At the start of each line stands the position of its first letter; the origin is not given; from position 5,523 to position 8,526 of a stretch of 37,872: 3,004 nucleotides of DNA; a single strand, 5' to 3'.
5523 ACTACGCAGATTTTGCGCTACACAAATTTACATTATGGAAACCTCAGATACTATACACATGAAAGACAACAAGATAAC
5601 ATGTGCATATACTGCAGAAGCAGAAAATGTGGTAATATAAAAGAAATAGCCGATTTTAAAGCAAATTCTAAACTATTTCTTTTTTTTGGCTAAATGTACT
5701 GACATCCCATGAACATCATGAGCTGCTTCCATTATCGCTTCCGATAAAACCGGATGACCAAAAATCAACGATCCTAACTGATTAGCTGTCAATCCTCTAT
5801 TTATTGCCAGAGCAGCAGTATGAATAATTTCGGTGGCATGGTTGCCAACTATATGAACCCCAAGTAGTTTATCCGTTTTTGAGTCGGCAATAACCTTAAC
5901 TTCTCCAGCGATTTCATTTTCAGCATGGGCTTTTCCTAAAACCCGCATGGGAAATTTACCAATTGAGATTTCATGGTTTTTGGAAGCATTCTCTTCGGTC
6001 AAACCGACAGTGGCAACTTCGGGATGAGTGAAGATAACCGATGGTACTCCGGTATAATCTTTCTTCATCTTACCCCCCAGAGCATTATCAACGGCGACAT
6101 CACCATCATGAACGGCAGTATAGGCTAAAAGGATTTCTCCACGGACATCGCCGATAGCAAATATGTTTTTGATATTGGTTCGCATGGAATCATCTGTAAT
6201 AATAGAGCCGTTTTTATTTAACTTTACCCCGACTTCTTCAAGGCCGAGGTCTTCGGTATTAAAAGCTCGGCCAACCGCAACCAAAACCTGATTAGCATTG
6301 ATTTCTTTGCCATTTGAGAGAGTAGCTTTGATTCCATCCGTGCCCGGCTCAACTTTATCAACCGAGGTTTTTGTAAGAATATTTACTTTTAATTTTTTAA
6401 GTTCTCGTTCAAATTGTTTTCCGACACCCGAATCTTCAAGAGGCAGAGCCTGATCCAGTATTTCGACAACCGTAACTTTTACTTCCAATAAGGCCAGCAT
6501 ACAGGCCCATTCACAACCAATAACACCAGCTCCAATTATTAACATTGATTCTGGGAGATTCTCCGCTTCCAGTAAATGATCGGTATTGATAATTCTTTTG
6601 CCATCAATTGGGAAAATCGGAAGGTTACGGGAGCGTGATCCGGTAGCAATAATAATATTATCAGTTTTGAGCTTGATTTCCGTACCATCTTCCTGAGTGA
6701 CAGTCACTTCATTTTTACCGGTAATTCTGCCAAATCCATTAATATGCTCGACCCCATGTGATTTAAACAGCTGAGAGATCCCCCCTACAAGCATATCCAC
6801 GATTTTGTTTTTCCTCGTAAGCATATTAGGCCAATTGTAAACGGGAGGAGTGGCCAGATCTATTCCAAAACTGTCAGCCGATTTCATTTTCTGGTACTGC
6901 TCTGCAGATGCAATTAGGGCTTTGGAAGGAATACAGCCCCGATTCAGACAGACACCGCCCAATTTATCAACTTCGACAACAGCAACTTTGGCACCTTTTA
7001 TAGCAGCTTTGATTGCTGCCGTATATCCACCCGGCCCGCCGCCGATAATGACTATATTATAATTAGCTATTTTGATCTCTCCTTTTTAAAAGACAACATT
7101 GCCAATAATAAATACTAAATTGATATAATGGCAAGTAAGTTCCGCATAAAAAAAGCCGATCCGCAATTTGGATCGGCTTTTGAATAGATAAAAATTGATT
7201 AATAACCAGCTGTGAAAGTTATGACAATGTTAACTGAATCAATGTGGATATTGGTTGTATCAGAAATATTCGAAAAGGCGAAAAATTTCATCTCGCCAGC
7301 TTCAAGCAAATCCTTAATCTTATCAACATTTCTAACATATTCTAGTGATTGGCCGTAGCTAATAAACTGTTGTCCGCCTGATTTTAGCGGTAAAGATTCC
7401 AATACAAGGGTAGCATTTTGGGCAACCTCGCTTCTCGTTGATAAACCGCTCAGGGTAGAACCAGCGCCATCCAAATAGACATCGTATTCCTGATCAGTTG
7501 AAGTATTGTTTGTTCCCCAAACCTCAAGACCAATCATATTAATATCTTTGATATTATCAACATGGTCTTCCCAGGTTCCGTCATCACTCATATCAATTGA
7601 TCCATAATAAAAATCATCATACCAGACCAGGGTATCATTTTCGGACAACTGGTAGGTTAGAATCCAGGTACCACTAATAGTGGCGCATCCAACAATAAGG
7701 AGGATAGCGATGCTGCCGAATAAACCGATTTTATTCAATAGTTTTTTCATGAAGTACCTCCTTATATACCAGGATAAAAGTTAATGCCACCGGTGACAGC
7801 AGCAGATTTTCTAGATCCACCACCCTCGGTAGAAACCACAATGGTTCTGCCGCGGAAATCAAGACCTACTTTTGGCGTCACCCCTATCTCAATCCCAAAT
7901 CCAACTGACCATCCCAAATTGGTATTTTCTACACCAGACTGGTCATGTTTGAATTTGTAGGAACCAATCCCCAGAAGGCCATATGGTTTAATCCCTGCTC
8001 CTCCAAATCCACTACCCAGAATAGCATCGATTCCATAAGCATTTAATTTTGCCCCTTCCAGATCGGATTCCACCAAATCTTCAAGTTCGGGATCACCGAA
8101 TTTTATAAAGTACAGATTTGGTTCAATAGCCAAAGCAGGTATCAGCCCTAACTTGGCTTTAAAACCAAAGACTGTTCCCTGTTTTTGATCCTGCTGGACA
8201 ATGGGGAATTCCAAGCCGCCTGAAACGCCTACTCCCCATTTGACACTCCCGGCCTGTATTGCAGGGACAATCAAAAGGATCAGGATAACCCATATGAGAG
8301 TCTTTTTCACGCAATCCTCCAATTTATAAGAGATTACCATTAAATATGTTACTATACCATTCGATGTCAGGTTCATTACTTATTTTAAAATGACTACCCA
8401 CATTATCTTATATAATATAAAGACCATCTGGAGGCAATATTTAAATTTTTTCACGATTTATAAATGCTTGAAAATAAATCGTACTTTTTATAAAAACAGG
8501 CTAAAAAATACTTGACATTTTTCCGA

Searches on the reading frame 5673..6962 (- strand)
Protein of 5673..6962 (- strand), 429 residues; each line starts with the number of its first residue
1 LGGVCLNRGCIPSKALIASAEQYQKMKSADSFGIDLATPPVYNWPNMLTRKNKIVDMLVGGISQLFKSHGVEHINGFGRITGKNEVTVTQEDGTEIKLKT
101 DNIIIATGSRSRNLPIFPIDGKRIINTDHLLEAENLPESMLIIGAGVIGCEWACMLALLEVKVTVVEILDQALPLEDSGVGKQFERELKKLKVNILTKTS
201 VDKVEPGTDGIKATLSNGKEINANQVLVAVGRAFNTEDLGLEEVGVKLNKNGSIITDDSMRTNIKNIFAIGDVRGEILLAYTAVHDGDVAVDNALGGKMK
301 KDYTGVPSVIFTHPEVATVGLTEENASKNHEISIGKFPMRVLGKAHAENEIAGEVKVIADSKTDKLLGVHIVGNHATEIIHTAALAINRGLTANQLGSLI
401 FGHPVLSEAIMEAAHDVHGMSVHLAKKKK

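Call 82: search_protein_families(library=pfam, proteins=[window:5673-6962:-], max_evalue=0.0001)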
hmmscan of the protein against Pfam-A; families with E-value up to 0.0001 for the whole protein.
window:5673-6962:- (429 aa): 5 families
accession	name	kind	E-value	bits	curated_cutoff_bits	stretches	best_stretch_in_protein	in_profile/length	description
PF07992.20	Pyr_redox_2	-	3.9e-60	204.2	26.1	1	2-287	32-291/291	Pyridine nucleotide-disulphide oxidoreductase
PF02852.28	Pyr_redox_dim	-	2.5e-34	118.2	25.3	1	306-414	1-110/110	Pyridine nucleotide-disulphide oxidoreductase, dimerisation domain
PF00070.33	Pyr_redox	-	5.1e-19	69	22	1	140-211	2-74/82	Pyridine nucleotide-disulphide oxidoreductase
PF13738.12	Pyr_redox_3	-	1.1e-10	41.8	30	1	85-271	113-305/305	Pyridine nucleotide-disulphide oxidoreductase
PF01266.30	DAO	-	2.7e-05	24.3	27.9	0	141-167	3-29/353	FAD dependent oxidoreductase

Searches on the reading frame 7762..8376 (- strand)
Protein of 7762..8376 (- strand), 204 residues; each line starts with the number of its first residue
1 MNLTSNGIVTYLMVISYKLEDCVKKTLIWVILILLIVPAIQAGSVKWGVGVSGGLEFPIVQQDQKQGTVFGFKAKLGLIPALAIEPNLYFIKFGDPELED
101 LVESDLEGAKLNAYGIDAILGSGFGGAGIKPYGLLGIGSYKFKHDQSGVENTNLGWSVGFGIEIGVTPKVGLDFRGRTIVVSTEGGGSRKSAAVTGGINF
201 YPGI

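Call 20: search_protein_families(library=pfam, proteins=[window:7762-8376:-], max_evalue=0.01)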
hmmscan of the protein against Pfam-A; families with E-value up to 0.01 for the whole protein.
window:7762-8376:- (204 aa): 1 family
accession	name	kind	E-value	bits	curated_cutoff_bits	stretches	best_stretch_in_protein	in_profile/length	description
PF13505.12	OMP_b-brl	-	9.8e-12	45.8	28.7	1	32-182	6-156/175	Outer membrane protein beta-barrel domain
